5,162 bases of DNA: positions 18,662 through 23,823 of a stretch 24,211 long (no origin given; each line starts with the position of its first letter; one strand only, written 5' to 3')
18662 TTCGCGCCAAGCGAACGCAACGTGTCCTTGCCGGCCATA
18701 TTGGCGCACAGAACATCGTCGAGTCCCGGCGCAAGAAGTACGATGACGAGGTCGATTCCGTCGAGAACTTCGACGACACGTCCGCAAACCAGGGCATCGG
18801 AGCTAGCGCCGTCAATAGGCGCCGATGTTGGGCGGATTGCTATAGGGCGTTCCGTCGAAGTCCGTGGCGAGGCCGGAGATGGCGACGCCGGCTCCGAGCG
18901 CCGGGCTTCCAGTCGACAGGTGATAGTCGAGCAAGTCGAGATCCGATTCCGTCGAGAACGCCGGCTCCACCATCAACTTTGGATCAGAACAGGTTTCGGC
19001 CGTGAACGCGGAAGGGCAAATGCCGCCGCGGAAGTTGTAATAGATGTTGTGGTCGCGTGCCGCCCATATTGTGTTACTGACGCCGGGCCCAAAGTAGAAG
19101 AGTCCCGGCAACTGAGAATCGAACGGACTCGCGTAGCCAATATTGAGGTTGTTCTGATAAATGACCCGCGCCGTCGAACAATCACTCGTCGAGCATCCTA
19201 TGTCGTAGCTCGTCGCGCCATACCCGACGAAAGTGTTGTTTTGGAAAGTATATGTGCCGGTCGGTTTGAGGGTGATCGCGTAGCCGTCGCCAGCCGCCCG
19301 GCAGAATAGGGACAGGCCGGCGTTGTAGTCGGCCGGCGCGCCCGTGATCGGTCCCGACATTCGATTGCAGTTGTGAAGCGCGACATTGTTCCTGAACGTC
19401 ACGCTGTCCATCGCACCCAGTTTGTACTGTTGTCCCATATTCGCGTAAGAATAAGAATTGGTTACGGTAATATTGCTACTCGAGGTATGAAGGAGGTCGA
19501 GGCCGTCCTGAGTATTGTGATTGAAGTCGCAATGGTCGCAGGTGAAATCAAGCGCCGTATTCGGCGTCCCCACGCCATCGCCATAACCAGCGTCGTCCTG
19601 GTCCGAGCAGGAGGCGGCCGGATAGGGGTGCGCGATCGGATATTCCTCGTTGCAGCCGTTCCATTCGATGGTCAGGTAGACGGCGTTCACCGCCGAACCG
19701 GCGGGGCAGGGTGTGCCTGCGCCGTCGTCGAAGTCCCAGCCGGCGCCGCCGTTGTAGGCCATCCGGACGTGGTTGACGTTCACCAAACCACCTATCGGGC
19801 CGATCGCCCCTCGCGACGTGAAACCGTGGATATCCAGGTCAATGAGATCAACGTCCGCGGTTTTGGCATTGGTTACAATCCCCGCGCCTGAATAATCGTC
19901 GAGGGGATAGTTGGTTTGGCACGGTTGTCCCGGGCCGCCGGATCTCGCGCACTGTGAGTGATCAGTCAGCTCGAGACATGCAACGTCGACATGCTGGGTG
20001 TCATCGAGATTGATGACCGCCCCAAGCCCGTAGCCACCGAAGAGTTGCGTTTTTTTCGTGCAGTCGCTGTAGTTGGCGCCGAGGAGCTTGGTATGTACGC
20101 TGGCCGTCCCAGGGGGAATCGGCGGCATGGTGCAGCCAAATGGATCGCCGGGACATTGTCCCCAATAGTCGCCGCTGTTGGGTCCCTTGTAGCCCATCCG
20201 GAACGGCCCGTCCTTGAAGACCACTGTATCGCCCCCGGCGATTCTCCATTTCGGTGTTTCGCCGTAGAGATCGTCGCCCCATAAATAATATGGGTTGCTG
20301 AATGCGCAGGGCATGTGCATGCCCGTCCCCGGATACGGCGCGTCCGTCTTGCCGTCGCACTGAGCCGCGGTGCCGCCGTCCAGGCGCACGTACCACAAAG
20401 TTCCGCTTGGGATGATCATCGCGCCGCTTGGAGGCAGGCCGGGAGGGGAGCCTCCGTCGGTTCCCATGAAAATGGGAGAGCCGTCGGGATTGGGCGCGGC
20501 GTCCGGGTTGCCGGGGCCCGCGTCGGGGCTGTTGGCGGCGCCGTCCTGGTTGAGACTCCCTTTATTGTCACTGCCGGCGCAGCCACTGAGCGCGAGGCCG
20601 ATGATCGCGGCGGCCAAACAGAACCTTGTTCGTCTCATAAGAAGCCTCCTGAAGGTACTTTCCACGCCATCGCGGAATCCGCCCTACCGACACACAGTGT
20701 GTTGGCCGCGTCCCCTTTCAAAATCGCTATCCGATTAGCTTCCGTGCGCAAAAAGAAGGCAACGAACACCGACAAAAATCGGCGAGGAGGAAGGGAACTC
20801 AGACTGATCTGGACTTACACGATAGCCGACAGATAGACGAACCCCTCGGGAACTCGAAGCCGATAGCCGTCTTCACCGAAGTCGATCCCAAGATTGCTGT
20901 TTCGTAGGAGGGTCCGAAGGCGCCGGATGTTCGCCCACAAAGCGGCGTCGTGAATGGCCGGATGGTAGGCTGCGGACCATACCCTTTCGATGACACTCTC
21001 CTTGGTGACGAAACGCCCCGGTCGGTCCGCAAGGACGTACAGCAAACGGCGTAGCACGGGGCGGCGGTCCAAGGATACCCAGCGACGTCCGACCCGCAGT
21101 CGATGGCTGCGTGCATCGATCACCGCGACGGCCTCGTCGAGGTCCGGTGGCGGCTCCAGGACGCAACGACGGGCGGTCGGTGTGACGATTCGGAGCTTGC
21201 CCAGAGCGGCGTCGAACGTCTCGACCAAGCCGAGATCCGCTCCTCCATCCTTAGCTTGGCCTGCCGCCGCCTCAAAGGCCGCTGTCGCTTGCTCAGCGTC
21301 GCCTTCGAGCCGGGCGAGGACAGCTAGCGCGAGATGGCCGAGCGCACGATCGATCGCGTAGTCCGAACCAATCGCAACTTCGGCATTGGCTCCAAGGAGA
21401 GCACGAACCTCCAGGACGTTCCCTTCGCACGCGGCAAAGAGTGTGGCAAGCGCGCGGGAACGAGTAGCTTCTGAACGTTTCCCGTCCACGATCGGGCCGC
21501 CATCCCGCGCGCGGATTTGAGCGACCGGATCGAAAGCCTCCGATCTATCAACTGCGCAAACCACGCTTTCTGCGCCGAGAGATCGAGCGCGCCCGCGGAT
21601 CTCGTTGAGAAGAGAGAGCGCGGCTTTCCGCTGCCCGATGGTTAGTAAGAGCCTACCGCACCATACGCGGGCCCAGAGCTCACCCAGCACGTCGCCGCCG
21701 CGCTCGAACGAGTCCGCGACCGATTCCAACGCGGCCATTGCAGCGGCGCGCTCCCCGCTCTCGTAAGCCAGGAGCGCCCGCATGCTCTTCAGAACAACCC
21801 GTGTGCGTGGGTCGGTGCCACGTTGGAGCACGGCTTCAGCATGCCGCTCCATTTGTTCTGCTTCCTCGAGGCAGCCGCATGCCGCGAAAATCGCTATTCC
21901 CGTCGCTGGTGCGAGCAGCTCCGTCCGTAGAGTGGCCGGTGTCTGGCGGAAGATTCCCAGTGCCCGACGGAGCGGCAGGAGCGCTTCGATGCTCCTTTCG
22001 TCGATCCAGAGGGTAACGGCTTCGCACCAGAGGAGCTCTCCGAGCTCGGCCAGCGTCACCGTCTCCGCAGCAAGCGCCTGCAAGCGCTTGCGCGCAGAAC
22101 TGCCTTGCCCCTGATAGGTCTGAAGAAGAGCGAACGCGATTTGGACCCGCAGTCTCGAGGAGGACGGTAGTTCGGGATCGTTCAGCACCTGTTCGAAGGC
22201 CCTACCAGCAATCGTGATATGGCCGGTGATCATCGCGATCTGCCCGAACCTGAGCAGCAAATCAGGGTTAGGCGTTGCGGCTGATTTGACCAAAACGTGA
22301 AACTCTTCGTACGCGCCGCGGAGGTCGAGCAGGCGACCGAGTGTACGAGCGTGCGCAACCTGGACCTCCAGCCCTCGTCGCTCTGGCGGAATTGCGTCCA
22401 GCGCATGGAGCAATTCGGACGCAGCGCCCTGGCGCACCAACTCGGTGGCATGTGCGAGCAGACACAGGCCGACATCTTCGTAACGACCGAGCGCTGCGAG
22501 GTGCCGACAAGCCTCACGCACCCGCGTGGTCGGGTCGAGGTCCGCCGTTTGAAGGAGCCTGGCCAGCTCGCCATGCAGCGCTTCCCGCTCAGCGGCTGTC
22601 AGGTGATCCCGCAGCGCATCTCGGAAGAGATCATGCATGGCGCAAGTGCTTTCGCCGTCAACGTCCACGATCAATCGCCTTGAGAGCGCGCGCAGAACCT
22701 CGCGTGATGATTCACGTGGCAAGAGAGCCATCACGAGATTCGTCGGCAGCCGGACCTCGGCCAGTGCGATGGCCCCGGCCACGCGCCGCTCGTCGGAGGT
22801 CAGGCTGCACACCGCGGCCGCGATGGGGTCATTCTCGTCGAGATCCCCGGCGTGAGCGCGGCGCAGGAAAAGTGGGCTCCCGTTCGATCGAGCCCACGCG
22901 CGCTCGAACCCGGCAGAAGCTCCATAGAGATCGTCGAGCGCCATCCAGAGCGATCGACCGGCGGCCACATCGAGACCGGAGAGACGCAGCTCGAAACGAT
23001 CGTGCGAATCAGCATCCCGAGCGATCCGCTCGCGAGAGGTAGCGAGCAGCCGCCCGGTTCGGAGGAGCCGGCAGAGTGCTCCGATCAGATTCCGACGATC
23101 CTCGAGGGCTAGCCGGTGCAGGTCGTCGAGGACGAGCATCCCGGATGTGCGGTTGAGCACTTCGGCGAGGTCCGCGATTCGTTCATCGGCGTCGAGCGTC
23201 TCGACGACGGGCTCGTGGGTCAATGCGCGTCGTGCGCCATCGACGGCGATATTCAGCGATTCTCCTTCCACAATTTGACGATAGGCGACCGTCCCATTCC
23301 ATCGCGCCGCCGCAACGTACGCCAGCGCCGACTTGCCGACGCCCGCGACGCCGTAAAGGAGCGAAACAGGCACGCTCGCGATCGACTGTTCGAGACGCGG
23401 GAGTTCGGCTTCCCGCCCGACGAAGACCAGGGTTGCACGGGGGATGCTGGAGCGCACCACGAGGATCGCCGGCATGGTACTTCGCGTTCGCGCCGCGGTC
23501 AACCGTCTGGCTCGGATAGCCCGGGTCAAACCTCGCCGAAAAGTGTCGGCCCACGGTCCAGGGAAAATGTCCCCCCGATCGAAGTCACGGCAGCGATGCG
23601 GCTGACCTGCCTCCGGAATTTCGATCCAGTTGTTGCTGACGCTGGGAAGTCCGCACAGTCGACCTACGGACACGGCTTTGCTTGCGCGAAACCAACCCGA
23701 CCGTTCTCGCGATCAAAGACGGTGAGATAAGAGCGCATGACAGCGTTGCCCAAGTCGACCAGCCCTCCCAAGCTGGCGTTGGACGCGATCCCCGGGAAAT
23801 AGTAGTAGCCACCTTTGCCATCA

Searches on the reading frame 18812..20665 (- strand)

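Call 4: search_protein_families(library=pfam, proteins=[window:18812-20665:-], max_evalue=0.01)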
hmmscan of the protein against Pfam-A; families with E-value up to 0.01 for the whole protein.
window:18812-20665:- (617 aa): 0 families

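Call 8: search_protein_families(library=ncbifam, proteins=[window:18812-20665:-], max_evalue=0.05)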
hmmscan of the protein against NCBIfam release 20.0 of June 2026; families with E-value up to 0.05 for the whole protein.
window:18812-20665:- (617 aa): 1 family
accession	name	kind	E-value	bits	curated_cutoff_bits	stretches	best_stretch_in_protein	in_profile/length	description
NF041518.1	choice_anch_Q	domain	0.0016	18.6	25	1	581-617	17-55/58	choice-of-anchor Q domain-containing protein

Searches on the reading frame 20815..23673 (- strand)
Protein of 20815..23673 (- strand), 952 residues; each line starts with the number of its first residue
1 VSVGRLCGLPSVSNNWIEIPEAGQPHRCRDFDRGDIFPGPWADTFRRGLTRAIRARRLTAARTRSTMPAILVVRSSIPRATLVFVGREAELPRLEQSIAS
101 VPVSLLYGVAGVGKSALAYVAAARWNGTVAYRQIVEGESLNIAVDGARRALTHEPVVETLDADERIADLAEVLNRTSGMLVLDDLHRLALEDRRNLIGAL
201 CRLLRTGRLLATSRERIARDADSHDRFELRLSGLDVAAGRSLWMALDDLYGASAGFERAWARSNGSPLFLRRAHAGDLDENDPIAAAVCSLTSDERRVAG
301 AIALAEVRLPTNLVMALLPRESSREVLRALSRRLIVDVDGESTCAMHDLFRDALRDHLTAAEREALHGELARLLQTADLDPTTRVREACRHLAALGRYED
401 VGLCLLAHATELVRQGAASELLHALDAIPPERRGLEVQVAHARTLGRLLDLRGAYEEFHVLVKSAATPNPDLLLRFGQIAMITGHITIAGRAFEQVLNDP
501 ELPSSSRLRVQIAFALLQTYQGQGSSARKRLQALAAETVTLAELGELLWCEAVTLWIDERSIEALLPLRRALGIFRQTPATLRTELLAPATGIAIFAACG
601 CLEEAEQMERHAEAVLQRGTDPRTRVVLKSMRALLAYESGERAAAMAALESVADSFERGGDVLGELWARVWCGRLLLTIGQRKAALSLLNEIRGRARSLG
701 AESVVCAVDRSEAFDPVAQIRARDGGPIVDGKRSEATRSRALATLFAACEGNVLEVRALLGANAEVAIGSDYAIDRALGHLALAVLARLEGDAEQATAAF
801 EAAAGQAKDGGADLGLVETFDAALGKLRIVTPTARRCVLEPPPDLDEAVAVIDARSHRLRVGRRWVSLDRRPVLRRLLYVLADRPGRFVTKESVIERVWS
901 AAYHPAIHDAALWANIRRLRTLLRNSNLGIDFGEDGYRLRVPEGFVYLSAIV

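Call 4: search_protein_families(library=pfam, proteins=[window:20815-23673:-], max_evalue=0.01)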
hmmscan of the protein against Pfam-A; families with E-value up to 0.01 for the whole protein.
window:20815-23673:- (952 aa): 5 families
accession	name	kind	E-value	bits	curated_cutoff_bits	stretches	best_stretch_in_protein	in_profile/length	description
PF00486.34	Trans_reg_C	-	8.4e-08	32.6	26.2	1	875-925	11-59/77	Transcriptional regulatory protein, C terminal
PF13191.12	AAA_16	-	2.3e-06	28.6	32.6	1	84-209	2-164/167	AAA ATPase domain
PF01637.24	ATPase_2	-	0.00055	20.2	33.2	1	84-204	1-139/225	ATPase domain predominantly from Archaea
PF14559.12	TPR_19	-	0.0031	18.2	25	0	637-695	2-54/68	Tetratricopeptide repeat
PF00004.35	AAA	-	0.0042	18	21.2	0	105-201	2-89/131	ATPase family associated with various cellular activities (AAA)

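Call 8: search_protein_families(library=ncbifam, proteins=[window:20815-23673:-], max_evalue=0.05)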
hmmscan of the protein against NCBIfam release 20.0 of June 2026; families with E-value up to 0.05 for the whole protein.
window:20815-23673:- (952 aa): 8 families
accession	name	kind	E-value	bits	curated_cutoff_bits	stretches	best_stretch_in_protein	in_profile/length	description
NF040586.1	FxSxx_TPR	equivalog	9.9e-09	34.2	300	2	79-126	3-50/830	FxSxx-COOH system tetratricopeptide repeat protein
TIGR02154.1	PhoB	equivalog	0.0014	18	296.2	1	850-926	137-209/226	phosphate regulon transcriptional regulator PhoB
NF033117.2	vanR_ACDEGLN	exception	0.0075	15.9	350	1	850-925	136-207/226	VanR-ABDEGLN family response regulator transcription factor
NF003420.0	PRK04841.1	equivalog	0.0077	14.3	537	1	309-431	280-403/903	HTH-type transcriptional regulator MalT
NF007546.0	PRK10161.1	equivalog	0.011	15.3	471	1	851-926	138-209/229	phosphate response regulator transcription factor PhoB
NF040689.1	MtrAB_MtrA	equivalog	0.024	14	300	1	840-921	119-196/219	MtrAB system response regulator MtrA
NF008296.0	PRK11083.1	equivalog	0.025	14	273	1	842-927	128-209/228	two-component system response regulator CreB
NF053854.1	RespRegPhoBBctds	equivalog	0.042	13.2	270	0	851-926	139-210/225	two-component system response regulator PhoB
